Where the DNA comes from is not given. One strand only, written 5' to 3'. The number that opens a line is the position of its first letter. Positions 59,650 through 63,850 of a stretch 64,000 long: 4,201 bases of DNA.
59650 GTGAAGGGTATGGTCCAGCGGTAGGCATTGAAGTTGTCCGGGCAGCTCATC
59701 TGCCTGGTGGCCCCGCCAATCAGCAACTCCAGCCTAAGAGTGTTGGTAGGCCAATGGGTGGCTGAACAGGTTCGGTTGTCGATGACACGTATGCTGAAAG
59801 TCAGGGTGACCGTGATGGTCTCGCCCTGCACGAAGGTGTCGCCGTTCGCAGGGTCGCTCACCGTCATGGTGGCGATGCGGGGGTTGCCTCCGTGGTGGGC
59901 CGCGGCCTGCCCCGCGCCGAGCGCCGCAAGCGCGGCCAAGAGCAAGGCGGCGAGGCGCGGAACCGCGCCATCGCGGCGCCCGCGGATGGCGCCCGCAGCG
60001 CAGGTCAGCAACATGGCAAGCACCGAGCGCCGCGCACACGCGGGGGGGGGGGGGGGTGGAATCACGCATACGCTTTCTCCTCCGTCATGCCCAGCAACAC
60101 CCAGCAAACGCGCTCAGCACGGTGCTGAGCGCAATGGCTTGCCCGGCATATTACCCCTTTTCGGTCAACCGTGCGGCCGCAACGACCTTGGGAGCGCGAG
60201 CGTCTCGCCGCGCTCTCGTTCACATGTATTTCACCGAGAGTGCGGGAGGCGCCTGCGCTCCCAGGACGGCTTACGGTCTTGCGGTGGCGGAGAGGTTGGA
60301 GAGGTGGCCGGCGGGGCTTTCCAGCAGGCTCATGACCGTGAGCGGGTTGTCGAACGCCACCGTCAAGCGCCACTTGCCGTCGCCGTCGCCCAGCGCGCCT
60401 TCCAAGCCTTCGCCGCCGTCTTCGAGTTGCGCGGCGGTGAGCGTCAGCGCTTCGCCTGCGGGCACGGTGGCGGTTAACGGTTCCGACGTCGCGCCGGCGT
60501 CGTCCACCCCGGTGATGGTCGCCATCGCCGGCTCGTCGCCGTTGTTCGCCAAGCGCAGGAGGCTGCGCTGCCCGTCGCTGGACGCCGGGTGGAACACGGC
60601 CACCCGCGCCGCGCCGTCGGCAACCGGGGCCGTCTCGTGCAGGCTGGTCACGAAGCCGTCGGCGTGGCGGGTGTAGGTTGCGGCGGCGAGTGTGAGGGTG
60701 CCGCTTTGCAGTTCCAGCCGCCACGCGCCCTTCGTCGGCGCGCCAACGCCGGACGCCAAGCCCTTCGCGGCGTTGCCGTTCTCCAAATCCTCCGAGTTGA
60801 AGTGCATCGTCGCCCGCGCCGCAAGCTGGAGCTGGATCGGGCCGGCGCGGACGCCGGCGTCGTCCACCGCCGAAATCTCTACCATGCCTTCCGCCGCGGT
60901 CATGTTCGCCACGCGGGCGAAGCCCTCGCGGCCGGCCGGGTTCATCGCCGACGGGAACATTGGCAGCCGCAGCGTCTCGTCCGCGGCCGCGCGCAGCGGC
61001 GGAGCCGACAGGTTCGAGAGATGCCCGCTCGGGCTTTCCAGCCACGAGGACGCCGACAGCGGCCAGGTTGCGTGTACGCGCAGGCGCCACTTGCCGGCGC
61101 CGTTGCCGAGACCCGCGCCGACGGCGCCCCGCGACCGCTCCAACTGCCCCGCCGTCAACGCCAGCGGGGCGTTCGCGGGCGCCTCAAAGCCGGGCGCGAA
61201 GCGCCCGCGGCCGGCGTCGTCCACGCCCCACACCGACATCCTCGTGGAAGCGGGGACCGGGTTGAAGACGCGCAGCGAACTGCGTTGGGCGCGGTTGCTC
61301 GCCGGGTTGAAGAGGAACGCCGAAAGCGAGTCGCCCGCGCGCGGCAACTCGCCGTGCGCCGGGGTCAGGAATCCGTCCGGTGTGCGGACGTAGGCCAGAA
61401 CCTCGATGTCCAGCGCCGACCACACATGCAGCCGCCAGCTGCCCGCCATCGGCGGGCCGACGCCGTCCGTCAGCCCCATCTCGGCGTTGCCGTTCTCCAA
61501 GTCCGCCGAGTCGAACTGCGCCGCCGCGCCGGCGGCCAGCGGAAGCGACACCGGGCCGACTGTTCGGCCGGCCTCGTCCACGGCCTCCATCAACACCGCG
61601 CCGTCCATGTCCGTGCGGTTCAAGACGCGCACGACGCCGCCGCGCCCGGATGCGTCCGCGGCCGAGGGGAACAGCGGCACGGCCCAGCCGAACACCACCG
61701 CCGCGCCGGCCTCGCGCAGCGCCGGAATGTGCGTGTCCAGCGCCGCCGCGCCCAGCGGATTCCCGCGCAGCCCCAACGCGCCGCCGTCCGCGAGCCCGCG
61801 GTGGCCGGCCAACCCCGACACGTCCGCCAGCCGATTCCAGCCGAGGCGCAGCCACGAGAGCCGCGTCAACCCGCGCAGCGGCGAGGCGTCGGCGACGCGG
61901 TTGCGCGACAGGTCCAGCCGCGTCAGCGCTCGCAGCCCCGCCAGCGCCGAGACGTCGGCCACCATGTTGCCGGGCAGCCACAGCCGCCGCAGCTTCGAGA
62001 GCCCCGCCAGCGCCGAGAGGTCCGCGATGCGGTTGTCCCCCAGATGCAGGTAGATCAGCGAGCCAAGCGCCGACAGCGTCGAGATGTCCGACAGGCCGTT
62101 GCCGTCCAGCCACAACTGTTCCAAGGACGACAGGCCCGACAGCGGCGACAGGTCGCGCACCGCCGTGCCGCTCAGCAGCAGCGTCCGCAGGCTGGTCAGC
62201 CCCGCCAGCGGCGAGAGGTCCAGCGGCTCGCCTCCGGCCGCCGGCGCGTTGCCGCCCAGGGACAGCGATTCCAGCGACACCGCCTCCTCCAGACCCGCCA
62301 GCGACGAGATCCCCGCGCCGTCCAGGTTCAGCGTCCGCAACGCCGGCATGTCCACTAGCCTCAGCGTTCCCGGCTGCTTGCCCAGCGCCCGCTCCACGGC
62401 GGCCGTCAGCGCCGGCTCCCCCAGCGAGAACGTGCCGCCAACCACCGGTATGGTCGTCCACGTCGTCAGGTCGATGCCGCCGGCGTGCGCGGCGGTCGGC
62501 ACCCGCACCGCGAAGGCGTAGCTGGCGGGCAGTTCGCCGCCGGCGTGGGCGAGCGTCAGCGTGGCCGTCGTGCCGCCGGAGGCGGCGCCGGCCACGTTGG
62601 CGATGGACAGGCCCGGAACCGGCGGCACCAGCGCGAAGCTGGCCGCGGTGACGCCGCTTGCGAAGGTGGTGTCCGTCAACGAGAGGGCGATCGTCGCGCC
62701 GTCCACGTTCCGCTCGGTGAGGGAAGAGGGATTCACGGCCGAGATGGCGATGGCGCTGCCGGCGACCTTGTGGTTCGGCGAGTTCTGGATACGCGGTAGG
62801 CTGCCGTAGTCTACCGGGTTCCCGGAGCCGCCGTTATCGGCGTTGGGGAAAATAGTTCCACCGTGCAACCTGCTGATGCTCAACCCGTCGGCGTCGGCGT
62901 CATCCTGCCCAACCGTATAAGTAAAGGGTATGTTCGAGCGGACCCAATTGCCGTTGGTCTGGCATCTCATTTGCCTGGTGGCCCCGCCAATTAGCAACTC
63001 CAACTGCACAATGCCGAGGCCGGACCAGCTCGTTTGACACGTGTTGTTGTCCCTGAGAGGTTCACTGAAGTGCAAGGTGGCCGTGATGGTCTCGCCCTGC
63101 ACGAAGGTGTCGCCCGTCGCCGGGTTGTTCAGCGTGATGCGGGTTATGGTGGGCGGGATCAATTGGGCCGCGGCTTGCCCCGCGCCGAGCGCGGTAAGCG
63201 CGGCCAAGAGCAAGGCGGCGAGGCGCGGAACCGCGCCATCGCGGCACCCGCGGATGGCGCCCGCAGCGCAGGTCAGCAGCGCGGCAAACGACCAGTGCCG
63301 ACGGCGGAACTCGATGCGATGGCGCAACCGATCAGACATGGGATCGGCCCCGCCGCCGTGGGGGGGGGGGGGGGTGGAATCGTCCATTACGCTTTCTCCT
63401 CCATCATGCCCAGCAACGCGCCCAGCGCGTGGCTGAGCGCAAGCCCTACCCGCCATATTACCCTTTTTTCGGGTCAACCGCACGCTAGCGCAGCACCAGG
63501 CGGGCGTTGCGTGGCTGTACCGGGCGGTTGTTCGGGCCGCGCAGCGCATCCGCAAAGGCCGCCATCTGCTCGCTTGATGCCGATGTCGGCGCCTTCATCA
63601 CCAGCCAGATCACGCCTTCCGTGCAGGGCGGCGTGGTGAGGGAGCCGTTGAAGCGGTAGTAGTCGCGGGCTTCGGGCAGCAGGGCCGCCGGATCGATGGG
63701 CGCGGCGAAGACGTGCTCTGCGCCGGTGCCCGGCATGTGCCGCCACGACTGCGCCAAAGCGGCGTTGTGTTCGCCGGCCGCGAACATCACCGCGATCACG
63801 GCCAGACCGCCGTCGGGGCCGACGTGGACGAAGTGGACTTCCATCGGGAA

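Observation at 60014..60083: Paralog 1: C15 tract places the strong SD-ATG out of frame with the 1000-aa body (phase-OFF configuration)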

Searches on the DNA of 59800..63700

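Call 49: search_rna_families(source=window, start=59800, end=63700, threshold=evalue, max_evalue=1)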
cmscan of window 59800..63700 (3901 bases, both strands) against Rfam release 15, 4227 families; matches with E-value up to 1: 2.
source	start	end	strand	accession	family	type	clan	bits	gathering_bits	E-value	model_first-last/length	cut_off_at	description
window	60190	60262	-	RF03390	mir-2450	Gene; miRNA;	-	23.9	59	0.25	1-73/73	no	mir-2450 microRNA precursor family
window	62794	62914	+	RF02741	Rev44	Gene; antisense;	-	15.4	178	0.42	1-336/336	no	Soft rot Enterobacteriaceae Rev 44 asRNA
